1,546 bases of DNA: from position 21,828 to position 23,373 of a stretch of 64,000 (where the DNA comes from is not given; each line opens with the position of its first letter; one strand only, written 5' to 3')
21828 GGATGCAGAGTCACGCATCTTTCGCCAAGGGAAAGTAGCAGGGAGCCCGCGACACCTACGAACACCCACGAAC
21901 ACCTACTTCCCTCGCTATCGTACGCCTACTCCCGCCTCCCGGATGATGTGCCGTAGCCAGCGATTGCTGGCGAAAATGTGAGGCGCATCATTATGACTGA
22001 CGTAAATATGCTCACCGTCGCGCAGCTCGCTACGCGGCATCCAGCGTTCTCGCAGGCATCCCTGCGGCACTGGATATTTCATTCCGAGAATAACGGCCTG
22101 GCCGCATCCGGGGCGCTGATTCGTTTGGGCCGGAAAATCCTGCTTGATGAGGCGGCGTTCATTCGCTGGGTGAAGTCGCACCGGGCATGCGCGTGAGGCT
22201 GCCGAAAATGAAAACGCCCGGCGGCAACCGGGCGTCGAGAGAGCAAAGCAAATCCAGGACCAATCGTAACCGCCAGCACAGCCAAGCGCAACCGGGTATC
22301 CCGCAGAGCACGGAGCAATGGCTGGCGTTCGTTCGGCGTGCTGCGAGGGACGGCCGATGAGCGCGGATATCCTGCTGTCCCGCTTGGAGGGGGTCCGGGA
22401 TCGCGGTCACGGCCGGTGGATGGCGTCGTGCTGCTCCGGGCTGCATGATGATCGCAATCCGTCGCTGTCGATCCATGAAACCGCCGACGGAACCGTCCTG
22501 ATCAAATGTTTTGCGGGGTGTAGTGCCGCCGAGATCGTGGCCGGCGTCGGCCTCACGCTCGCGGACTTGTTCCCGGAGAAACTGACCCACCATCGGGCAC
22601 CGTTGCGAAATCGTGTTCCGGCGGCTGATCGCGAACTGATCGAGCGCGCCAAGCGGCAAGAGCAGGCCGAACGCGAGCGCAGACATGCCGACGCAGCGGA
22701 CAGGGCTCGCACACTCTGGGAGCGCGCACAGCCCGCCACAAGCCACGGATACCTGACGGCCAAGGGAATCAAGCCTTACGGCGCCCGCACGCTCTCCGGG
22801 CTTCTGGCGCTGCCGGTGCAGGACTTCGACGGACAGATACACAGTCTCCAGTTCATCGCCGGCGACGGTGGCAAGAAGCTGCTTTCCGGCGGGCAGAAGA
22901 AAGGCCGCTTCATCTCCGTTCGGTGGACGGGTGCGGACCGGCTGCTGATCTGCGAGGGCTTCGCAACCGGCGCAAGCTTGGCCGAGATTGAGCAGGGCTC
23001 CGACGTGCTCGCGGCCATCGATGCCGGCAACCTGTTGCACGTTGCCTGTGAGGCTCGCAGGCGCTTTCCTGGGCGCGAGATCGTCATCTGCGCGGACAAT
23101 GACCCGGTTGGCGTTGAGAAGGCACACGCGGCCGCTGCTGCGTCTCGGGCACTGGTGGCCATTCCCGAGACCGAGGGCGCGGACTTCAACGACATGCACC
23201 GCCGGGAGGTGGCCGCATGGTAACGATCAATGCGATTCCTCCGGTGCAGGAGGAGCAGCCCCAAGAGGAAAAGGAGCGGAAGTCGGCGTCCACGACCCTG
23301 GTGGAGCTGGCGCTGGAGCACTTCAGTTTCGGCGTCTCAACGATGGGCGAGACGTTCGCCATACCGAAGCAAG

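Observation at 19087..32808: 13.7-kb phage-satellite-like island integrated at tRNA-Thr(UGU) with perfect 48-bp att repeats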

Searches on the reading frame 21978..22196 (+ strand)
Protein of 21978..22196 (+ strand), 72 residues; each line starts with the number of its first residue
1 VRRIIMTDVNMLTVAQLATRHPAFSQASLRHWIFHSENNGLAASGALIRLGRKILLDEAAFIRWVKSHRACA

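Call 8: search_protein_families(library=pfam, max_evalue=0.01, proteins=[window:21978-22196:+])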
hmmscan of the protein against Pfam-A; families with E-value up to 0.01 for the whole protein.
window:21978-22196:+ (72 aa): 0 families

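Call 10: search_protein_families(library=phrogs, max_evalue=0.001, proteins=[window:21978-22196:+])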
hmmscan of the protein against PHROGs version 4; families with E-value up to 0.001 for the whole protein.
window:21978-22196:+ (72 aa): 0 families

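Call 13: search_protein_families(library=ncbifam, max_evalue=0.01, proteins=[window:21978-22196:+])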
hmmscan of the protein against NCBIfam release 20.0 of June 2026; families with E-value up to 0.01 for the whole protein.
window:21978-22196:+ (72 aa): 0 families

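Call 48: search_protein_families(library=pfam, max_evalue=1, proteins=[window:21993-22193:+])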
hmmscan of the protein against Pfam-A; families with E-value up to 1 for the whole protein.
seq(67 aa): 1 family
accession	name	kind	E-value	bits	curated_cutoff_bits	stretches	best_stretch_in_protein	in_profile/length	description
PF12728.13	HTH_17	-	0.15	12.7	27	1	7-63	2-50/51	Helix-turn-helix domain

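Call 49: search_solved_structures(query=window:21993-22193:+, max_evalue=10, show_alignments=2)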
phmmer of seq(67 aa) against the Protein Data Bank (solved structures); distinct sequences matched with E-value up to 10: 0.

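Call 64: find_homologous_proteins(query=window:21978-22193:+, max_evalue=0.01)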
Query seq(72 aa) (72 aa): 6 proteins with E <= 0.01 among 7 candidates.
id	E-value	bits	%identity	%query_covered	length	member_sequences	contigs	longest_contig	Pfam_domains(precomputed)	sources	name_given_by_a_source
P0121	4.0e-33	130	100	86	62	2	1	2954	-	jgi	jgi:hypothetical protein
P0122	1.1e-27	113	81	93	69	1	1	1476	-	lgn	-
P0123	1.1e-27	113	76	94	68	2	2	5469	-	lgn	-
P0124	1.2e-22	97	72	88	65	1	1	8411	-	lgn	-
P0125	1.3e-22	97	67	96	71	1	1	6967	-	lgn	-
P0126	8.5e-8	50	44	94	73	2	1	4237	-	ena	-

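Call 65: find_encoding_contigs(protein=P0124, flank=10000, max_places=2)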
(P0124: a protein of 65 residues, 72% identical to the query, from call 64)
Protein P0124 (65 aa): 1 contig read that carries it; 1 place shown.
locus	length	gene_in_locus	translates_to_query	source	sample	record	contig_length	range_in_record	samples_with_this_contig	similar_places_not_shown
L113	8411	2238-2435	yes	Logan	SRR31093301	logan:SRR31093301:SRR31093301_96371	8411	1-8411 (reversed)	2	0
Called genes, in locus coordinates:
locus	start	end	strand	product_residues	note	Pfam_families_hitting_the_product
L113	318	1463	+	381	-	PF00589:Phage_integrase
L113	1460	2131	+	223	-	-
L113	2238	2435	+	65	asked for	-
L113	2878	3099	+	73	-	-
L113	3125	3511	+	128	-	-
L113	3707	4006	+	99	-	-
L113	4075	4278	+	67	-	-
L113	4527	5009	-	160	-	PF06941:NT5C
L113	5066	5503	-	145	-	PF11697:DUF3293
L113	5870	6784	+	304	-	-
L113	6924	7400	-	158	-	PF00665:rve, PF13683:rve_3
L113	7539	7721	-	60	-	-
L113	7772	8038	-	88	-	PF01527:HTH_Tnp_1, PF13384:HTH_23 (weak), PF13518:HTH_28 (weak)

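Call 66: find_encoding_contigs(protein=P0125, flank=10000, max_places=2)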
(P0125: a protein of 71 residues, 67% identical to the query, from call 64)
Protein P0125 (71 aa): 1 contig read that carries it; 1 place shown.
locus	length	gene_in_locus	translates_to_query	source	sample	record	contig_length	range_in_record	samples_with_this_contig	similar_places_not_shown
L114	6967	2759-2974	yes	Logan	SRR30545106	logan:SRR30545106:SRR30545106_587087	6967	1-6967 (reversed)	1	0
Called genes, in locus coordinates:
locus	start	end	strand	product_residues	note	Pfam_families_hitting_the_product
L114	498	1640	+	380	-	PF24624:Int_N (faint), PF00589:Phage_integrase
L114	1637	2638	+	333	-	-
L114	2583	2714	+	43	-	-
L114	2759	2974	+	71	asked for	-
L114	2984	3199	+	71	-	-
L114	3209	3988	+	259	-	-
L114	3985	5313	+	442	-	PF00772:DnaB, PF03796:DnaB_C, PF13481:AAA_25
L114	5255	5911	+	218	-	PF03592:Terminase_2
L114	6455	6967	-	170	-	?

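Call 81: predict_structure(alignment_id=A2)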
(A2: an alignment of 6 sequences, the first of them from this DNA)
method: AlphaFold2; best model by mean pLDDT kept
length: 62 residues; sequences in the alignment: 6
mean_pLDDT: 86.6   pTM: 0.69
mean pLDDT of the five models: 86.6, 84.9, 56.9, 56.0, 55.0
residues with pLDDT >= 90: 25; 70-90: 33; 50-70: 2; < 50: 2
segments of 3 or more residues with pLDDT < 50: none
pLDDT, mean of each block of 10 residues (from residue 1): 91 89 87 88 90 83 47
secondary structure, 60 per line:
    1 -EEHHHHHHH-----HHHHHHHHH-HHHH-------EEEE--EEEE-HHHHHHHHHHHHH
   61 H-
elements in order: H4-10 H16-24 H26-29 E37-40 E43-46 H48-61

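Call 85: fold_search(model_id=the predicted structure, library=pdb)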
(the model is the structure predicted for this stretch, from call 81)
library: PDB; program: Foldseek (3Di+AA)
matches with E <= 10: 371; with E <= 0.001: 0
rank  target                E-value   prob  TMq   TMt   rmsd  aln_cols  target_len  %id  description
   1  1bja_A                3.2e-01  0.23  0.37  0.28   6.9        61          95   20  ACTIVATION DOMAIN OF THE PHAGE T4 TRANSCRIPTION FACTOR MOTA (released 1998-11-04)
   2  6o8k                  3.7e-01  0.20  0.36  0.27   7.3        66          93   21  Crystal Structure of apo and reduced Sulfide-responsive transcriptional repressor (SqrR) from Rhodobacter capsulatus. (released 2020-04-01)
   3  1r22_B                6.4e-01  0.18  0.38  0.27   5.6        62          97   18  Crystal structure of the cyanobacterial metallothionein repressor SmtB (C14S/C61S/C121S mutant) in the Zn2alpha5-form (released 2004-05-18)
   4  2ek5_B                6.9e-01  0.30  0.43  0.29   5.1        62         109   16  Crystal structure of the transcriptional factor from C.glutamicum at 2.2 angstrom resolution (released 2007-09-18)
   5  2pex_B                6.9e-01  0.20  0.42  0.23   5.8        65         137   20  Structure of reduced C22S OhrR from Xanthamonas Campestris (released 2007-12-11)
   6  8y6u_J                7.4e-01  0.16  0.32  0.27   5.1        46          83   22  Cryo-EM structure of E.coli transcription initiation complex with transcription factor GcvA (released 2024-06-05)
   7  5hsm                  7.9e-01  0.21  0.42  0.25   5.2        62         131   24  CRYSTAL STRUCTURE OF MYCOBACTERIUM TUBERCULOSIS MARR FAMILY PROTEIN RV2887 (released 2017-02-01)
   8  1smt_B                8.4e-01  0.18  0.39  0.27   6.3        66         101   17  SMTB REPRESSOR FROM SYNECHOCOCCUS PCC7942 (released 1997-12-03)
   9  3f3x                  9.0e-01  0.28  0.45  0.24   5.0        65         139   12  Crystal structure of the transcriptional regulator BldR from Sulfolobus Solfataricus (released 2009-05-05)
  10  4aih_E                9.0e-01  0.20  0.41  0.24   5.5        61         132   23  Crystal structure of RovA from Yersinia in its free form (released 2012-09-12)
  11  2hr3_A                1.0e+00  0.25  0.44  0.24   4.7        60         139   20  Crystal structure of putative transcriptional regulator protein from Pseudomonas aeruginosa PA01 at 2.4 A resolution (released 2006-09-19)
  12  2g7u_C                1.0e+00  0.23  0.43  0.14   5.1        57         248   19  2.3 A structure of putative catechol degradative operon regulator from Rhodococcus sp. RHA1 (released 2006-04-04)
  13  2g7u_A                1.0e+00  0.23  0.41  0.14   5.0        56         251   20  2.3 A structure of putative catechol degradative operon regulator from Rhodococcus sp. RHA1 (released 2006-04-04)
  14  3tqn_B                1.0e+00  0.16  0.39  0.26   5.7        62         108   11  Structure of the transcriptional regulator of the GntR family, from Coxiella burnetii. (released 2011-09-28)
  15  3hhg_B                1.0e+00  0.15  0.38  0.13   5.8        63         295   17  Structure of CrgA, a LysR-type transcriptional regulator from Neisseria meningitidis. (released 2009-07-07)
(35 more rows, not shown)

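Call 89: fold_search(model_id=the predicted structure, library=viral)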
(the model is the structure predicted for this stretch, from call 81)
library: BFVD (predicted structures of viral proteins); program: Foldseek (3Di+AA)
matches with E <= 10: 344; with E <= 0.001: 1
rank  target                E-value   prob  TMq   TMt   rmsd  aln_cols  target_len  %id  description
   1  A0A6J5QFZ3            4.0e-05  1.00  0.92  0.82   0.5        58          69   40  Uncharacterized protein [uncultured Caudovirales phage]
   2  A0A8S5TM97            1.3e-02  1.00  0.77  0.47   2.1        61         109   23  Uncharacterized protein [Siphoviridae sp. ctgn638]
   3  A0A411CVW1            3.9e-02  0.98  0.57  0.47   3.7        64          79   25  (no name in the UniProt tables at hand)
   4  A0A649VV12            5.5e-02  0.97  0.54  0.28   4.4        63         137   10  Helix-turn-helix DNA binding protein [Gordonia phage EMoore]
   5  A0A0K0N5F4            5.9e-02  0.99  0.60  0.61   2.6        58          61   14  DNA binding protein [Tsukamurella phage TIN2]
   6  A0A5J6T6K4            6.4e-02  0.99  0.64  0.52   2.4        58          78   19  (no name in the UniProt tables at hand)
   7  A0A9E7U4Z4            1.1e-01  0.97  0.63  0.57   3.2        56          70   14  (no name in the UniProt tables at hand)
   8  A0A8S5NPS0            1.8e-01  0.93  0.57  0.54   3.7        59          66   24  Helix-turn-helix domain protein [Siphoviridae sp. ctpbe1]
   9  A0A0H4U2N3            1.8e-01  0.90  0.57  0.40   3.5        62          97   11  Excise protein [Mycobacterium phage Kinbote]
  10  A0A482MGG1            1.8e-01  0.89  0.57  0.58   3.4        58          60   16  Uncharacterized protein [Serratia phage Serbin]
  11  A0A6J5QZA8            1.9e-01  0.98  0.67  0.63   2.3        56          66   14  Helix-turn-helix domain containing protein [uncultured Caudovirales phage]
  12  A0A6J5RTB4            2.2e-01  0.93  0.60  0.57   3.0        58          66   17  Excise, DNA binding domain, excisionase family [uncultured Caudovirales phage]
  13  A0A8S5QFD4            2.2e-01  0.89  0.56  0.54   3.0        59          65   14  Uncharacterized protein [Siphoviridae sp. ctoRD1]
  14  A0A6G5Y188            2.3e-01  0.91  0.62  0.53   3.1        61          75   20  (no name in the UniProt tables at hand)
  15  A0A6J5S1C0            2.5e-01  0.99  0.77  0.63   1.5        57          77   23  Uncharacterized protein [uncultured Caudovirales phage]
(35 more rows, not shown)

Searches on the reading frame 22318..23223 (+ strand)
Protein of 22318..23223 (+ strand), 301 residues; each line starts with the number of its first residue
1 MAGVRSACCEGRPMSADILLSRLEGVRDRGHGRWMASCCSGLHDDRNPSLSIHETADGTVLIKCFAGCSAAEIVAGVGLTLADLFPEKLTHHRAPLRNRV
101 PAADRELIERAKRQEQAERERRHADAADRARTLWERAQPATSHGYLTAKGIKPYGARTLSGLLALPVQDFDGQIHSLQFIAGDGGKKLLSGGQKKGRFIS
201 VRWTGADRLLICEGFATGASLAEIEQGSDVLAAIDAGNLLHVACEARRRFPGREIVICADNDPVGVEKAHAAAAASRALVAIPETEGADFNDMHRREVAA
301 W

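Call 8: search_protein_families(library=pfam, max_evalue=0.01, proteins=[window:22318-23223:+])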
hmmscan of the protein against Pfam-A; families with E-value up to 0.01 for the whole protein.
window:22318-23223:+ (301 aa): 2 families
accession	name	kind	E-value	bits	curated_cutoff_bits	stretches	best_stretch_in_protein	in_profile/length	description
PF13362.12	Toprim_3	-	2.3e-15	57.3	27.2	1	209-297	2-92/95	Toprim domain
PF13662.12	Toprim_4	-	0.00022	21.8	25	1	208-274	2-72/85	Toprim domain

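Call 10: search_protein_families(library=phrogs, max_evalue=0.001, proteins=[window:22318-23223:+])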
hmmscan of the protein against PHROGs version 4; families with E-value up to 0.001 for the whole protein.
window:22318-23223:+ (301 aa): 9 families
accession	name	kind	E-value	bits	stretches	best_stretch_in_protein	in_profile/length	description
phrog_2249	-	DNA, RNA and nucleotide metabolism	1.6e-55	190.2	1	28-297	34-310/802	DNA primase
phrog_510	-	DNA, RNA and nucleotide metabolism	2e-27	97.2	1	108-298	114-349/667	DNA primase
phrog_35358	-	DNA, RNA and nucleotide metabolism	7.2e-27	94.7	1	103-264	104-289/968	DNA primase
phrog_4913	-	DNA, RNA and nucleotide metabolism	1.6e-16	60.3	1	102-295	127-364/1290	replication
phrog_6088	-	DNA, RNA and nucleotide metabolism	8e-15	55.3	1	19-114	7-95/772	DNA primase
phrog_1139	-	DNA, RNA and nucleotide metabolism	8.7e-14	51.4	1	105-297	69-272/895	DNA primase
phrog_25777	-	DNA, RNA and nucleotide metabolism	3.5e-09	36.3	1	159-294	197-336/907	DNA primase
phrog_47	-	DNA, RNA and nucleotide metabolism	1.5e-07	31.3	0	253-298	275-326/947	DNA primase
phrog_239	-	DNA, RNA and nucleotide metabolism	2.3e-05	24.5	1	38-294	47-296/801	DNA primase/helicase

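Call 13: search_protein_families(library=ncbifam, max_evalue=0.01, proteins=[window:22318-23223:+])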
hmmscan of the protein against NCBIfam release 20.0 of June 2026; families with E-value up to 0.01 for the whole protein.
window:22318-23223:+ (301 aa): 0 families
